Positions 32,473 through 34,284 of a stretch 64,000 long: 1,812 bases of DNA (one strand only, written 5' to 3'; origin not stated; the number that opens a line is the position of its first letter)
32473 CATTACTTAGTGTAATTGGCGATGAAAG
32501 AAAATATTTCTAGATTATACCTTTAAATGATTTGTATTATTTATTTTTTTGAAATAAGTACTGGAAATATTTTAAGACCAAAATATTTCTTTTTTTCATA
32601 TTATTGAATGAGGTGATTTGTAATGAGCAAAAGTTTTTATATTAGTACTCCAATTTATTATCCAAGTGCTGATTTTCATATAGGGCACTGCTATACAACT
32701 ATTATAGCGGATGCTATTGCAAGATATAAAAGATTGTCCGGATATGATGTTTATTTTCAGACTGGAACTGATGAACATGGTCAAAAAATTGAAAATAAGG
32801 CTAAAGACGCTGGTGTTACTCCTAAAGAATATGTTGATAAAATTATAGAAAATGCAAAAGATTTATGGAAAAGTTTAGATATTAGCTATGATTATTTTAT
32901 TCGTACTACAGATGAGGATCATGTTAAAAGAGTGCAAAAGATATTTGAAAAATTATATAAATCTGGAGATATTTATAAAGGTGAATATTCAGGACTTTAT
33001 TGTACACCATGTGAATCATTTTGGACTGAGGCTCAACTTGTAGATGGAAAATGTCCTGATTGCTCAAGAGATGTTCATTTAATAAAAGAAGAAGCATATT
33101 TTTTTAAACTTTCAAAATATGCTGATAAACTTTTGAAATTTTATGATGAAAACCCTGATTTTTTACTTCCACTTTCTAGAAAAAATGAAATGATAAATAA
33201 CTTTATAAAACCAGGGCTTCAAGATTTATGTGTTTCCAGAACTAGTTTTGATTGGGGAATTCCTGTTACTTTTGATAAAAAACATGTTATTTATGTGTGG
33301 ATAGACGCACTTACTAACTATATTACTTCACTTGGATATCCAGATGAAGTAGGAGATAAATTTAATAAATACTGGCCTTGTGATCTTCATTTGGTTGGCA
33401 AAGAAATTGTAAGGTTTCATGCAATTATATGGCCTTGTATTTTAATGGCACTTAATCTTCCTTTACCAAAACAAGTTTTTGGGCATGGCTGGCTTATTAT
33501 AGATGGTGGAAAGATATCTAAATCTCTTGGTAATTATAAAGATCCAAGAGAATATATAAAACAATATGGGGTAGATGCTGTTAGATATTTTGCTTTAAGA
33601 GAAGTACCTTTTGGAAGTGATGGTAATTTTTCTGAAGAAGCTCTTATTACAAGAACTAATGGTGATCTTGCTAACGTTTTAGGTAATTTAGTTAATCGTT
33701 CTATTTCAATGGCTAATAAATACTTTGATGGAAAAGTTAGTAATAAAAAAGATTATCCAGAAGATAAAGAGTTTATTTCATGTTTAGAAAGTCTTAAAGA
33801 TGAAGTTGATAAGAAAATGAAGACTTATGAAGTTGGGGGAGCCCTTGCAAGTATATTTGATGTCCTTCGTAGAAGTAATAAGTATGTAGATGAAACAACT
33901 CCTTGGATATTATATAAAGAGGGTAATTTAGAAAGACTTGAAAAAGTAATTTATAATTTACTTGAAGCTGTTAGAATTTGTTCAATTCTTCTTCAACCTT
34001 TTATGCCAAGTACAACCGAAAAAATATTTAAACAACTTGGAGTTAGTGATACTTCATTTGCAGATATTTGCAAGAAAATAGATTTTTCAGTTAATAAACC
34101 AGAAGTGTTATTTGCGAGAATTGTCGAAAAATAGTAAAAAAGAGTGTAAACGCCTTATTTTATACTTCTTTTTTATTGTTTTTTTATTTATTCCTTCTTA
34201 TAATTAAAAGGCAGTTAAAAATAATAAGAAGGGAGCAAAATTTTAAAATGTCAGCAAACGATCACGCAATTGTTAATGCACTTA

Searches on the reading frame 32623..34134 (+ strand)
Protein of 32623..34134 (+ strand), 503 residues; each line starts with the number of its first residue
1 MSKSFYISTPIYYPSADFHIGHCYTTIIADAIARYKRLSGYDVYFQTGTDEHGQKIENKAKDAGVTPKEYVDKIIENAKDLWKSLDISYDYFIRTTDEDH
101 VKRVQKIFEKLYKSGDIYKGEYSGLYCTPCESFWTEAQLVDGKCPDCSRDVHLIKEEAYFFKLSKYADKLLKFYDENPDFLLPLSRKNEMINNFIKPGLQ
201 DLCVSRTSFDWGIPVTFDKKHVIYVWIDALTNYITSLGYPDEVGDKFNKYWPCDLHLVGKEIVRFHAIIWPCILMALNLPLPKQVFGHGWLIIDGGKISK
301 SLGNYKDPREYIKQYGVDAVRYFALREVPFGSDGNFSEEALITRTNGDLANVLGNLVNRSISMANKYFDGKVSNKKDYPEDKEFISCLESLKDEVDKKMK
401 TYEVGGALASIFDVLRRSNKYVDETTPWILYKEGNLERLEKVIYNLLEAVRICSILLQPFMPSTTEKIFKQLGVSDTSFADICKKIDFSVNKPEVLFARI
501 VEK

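Call 71: search_protein_families(library=pfam, proteins=[window:32623-34134:+], max_evalue=0.00001)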
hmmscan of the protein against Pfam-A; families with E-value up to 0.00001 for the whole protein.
window:32623-34134:+ (503 aa): 5 families
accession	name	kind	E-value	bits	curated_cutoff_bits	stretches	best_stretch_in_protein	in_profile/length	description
PF09334.17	tRNA-synt_1g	-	1.1e-115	387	20.1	2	155-360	180-390/391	tRNA synthetases class I (M)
PF00133.28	tRNA-synt_1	-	1e-35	123.8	22.7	2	3-216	23-244/414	tRNA synthetases class I (I, L, M and V)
PF01406.26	tRNA-synt_1e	-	3.7e-17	63.1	27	1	17-122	22-126/301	tRNA synthetases class I (C) catalytic domain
PF08264.19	Anticodon_1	-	1.9e-11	44.5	25.1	1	381-480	1-101/148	Anticodon-binding domain of tRNA ligase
PF19303.5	Anticodon_3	-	2.7e-09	37.5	23.5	1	379-501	9-136/152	Anticodon binding domain of methionyl tRNA ligase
